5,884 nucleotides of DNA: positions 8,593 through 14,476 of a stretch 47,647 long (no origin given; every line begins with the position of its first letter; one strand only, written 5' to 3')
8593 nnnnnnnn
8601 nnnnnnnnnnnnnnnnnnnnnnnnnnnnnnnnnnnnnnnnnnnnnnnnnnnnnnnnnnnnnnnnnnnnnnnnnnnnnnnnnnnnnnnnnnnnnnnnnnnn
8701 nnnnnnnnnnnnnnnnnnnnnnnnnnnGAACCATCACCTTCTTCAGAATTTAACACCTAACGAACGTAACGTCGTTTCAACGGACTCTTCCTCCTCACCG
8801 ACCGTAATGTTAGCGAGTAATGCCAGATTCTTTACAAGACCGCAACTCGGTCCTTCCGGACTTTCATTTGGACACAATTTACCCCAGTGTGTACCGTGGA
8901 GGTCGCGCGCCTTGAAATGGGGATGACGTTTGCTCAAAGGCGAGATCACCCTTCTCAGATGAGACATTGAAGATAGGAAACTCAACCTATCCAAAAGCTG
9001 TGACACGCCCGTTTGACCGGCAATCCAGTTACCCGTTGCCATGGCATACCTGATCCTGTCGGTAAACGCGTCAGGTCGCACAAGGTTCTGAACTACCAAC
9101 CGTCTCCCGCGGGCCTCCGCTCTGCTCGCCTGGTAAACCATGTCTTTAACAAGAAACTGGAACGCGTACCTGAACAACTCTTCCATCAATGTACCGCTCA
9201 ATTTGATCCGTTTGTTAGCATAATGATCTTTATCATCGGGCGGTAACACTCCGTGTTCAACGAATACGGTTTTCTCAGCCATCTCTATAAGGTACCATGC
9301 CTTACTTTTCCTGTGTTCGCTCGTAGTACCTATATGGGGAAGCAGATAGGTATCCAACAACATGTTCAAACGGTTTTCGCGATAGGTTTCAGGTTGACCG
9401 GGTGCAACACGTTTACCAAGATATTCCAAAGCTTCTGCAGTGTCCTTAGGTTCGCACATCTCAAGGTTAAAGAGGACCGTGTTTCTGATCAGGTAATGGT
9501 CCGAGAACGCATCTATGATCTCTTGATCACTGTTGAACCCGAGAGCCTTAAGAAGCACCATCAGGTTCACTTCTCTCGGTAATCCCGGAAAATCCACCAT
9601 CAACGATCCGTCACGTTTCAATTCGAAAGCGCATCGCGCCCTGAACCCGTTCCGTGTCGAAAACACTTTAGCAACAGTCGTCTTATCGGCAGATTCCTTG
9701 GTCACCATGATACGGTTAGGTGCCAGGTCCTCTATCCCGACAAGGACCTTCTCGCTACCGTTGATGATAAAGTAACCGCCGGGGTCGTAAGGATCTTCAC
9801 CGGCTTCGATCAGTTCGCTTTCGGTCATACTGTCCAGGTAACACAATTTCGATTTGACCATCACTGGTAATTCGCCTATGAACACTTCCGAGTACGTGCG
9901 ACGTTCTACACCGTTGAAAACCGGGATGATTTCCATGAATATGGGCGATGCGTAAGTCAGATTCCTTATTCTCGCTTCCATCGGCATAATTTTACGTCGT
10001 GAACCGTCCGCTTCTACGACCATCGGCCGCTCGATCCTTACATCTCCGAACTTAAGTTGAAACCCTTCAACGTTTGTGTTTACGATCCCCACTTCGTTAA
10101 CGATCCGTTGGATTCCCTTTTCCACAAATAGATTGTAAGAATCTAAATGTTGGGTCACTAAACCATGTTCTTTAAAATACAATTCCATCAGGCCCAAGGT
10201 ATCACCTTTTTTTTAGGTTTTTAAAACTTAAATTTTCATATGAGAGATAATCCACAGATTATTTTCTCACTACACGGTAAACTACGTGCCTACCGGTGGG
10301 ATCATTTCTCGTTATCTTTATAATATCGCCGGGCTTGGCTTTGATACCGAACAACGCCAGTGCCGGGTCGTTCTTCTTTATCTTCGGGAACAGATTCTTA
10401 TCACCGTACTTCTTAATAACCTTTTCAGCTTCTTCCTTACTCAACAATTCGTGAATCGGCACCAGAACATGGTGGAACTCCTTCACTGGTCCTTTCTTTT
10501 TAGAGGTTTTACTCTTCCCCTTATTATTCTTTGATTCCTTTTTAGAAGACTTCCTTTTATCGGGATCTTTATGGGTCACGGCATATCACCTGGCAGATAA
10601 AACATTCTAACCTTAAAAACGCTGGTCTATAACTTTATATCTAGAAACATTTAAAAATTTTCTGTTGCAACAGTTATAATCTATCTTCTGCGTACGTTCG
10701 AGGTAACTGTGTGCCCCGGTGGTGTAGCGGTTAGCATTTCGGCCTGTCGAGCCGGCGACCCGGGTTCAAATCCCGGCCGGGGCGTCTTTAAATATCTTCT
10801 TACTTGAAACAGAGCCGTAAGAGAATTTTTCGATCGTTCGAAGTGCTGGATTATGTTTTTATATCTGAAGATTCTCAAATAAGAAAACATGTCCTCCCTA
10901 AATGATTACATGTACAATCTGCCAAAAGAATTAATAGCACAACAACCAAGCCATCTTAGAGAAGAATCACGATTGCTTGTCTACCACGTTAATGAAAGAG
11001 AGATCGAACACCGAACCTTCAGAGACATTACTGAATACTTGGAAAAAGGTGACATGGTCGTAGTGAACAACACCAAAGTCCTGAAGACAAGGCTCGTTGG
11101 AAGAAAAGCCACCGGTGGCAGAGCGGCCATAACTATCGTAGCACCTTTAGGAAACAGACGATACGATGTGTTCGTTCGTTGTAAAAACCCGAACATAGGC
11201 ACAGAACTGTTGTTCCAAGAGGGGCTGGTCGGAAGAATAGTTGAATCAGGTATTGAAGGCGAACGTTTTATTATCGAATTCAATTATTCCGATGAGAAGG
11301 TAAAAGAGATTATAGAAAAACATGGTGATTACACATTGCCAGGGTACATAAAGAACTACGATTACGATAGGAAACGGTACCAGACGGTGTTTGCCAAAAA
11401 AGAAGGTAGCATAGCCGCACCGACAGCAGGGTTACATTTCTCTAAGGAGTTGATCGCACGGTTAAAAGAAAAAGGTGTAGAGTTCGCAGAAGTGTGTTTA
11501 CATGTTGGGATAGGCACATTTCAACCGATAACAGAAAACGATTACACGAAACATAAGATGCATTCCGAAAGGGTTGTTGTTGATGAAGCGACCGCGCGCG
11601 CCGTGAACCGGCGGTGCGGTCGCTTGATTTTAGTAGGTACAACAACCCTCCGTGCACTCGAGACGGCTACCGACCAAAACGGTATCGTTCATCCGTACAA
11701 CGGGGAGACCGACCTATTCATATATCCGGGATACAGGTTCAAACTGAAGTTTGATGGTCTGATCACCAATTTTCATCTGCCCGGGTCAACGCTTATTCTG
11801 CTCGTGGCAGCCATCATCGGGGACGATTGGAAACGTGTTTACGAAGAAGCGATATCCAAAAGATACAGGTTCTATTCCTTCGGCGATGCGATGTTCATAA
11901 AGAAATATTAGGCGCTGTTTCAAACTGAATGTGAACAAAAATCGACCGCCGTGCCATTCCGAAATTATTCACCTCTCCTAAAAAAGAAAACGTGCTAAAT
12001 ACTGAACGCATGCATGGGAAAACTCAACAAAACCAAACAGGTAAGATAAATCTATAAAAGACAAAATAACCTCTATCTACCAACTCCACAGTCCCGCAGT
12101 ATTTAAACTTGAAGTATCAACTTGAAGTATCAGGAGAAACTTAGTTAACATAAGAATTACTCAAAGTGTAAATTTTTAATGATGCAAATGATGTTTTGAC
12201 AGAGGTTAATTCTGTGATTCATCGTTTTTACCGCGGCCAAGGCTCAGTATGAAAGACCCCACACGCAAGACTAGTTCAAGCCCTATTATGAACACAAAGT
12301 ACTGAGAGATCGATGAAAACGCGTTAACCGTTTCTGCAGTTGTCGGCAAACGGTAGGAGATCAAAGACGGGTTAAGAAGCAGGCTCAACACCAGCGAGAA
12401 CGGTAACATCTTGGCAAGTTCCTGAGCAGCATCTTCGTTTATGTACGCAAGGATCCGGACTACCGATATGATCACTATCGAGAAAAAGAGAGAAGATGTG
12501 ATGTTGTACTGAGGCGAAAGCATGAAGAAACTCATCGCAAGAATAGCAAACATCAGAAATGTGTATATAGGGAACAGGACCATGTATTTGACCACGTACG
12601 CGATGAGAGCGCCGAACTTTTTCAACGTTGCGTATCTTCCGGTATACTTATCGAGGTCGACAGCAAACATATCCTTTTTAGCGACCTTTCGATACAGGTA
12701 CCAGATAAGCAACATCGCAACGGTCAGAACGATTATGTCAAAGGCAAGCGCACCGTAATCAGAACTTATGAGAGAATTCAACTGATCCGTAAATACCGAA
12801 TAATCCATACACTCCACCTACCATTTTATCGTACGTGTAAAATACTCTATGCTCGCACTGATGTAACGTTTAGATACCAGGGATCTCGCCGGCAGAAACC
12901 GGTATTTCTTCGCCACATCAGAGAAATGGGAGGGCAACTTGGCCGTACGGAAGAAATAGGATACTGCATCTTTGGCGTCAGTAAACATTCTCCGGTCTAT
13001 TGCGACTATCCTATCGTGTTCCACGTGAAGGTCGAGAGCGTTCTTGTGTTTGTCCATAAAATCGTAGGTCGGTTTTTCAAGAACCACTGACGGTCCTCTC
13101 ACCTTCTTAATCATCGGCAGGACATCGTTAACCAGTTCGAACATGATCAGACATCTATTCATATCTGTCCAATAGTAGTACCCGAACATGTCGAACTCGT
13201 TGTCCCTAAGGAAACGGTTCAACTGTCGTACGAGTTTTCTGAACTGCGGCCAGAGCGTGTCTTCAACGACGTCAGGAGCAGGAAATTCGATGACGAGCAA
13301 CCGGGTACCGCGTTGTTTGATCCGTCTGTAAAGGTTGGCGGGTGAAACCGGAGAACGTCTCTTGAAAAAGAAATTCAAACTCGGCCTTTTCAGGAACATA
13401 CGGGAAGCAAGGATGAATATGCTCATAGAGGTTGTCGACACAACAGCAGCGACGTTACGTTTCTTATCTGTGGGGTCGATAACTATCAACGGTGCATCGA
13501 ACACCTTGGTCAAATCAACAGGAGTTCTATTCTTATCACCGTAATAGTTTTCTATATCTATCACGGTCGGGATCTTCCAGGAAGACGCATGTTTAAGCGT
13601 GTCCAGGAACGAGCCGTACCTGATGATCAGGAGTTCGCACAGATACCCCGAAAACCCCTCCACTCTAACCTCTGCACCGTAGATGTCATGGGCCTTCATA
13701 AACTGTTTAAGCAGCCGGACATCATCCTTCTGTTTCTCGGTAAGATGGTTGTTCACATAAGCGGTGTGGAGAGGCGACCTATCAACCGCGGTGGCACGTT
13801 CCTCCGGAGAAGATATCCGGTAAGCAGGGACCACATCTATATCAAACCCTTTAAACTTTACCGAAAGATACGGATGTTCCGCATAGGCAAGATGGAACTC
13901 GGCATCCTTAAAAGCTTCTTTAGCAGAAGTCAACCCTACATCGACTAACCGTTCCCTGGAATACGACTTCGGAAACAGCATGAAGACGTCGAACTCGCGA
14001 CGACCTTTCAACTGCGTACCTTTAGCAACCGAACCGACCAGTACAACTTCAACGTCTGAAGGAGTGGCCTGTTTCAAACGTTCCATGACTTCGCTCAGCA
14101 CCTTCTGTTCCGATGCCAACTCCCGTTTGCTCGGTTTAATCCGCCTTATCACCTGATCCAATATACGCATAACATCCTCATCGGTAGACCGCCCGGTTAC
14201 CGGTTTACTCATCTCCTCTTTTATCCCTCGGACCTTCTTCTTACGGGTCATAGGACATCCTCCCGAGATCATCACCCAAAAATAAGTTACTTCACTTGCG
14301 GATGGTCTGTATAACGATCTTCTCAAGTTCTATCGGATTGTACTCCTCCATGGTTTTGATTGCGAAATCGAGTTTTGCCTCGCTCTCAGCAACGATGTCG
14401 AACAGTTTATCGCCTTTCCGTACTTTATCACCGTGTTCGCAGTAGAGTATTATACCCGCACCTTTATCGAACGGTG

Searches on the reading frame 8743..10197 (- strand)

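Call 14: search_protein_families(library=pfam, proteins=[window:8743-10197:-], max_evalue=0.001)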
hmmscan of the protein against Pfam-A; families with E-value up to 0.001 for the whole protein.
window:8743-10197:- (484 aa): 3 families
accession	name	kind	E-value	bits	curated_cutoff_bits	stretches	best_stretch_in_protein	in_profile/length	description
PF04563.20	RNA_pol_Rpb2_1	-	3.7e-55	187.1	28.2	1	12-376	1-199/203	RNA polymerase beta subunit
PF04565.21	RNA_pol_Rpb2_3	-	2.2e-24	85.8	21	1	400-464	1-68/68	RNA polymerase Rpb2, domain 3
PF04561.19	RNA_pol_Rpb2_2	-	2.3e-24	86.6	21.7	1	160-332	2-190/190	RNA polymerase Rpb2, domain 2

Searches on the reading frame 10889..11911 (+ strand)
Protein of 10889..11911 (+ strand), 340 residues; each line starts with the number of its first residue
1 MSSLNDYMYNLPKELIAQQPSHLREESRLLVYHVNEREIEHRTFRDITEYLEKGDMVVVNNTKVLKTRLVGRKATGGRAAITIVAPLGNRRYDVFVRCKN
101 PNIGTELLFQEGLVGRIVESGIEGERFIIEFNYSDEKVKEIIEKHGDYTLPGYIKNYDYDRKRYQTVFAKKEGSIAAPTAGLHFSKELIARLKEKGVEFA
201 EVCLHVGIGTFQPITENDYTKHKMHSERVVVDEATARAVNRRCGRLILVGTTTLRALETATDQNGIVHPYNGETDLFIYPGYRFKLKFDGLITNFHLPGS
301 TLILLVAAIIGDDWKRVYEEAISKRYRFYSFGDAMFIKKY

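Call 14: search_protein_families(library=pfam, proteins=[window:10889-11911:+], max_evalue=0.001)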
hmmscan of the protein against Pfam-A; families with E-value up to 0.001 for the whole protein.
window:10889-11911:+ (340 aa): 1 family
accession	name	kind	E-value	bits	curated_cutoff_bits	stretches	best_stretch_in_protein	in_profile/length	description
PF02547.20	Queuosine_synth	-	2.7e-115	385.4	25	1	4-337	1-322/322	Queuosine biosynthesis protein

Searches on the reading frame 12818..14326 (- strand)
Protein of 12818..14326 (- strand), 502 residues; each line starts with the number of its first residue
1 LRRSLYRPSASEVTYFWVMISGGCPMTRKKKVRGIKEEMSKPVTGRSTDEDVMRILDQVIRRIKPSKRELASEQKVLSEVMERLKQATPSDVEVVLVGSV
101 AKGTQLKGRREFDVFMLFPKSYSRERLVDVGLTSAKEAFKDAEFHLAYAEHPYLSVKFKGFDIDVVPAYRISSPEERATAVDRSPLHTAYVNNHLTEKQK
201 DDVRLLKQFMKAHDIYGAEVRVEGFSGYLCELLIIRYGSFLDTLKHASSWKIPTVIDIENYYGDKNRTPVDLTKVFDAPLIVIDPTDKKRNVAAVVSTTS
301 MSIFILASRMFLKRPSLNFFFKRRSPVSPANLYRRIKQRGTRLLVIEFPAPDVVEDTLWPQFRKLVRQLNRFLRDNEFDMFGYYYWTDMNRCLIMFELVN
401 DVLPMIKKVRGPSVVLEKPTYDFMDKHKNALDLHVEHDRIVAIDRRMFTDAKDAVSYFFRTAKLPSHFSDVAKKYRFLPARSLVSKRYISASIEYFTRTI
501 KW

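Call 14: search_protein_families(library=pfam, proteins=[window:12818-14326:-], max_evalue=0.001)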
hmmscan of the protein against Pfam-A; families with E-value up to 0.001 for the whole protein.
window:12818-14326:- (502 aa): 4 families
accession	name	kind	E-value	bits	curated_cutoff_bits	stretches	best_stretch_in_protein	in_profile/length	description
PF09249.16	tRNA_NucTransf2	-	3.6e-45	153.3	27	1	201-321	1-113/113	tRNA nucleotidyltransferase, second domain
PF21133.2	CAA_C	-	7.7e-25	87.7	22.2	1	339-457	1-118/144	CCA-adding enzyme, C-terminal domain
PF01909.29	NTP_transf_2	-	3.1e-12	47.2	21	1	78-187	2-93/93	Nucleotidyltransferase domain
PF18144.7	SMODS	-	9.7e-05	23.1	26.5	1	55-171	6-133/164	Second Messenger Oligonucleotide or Dinucleotide Synthetase domain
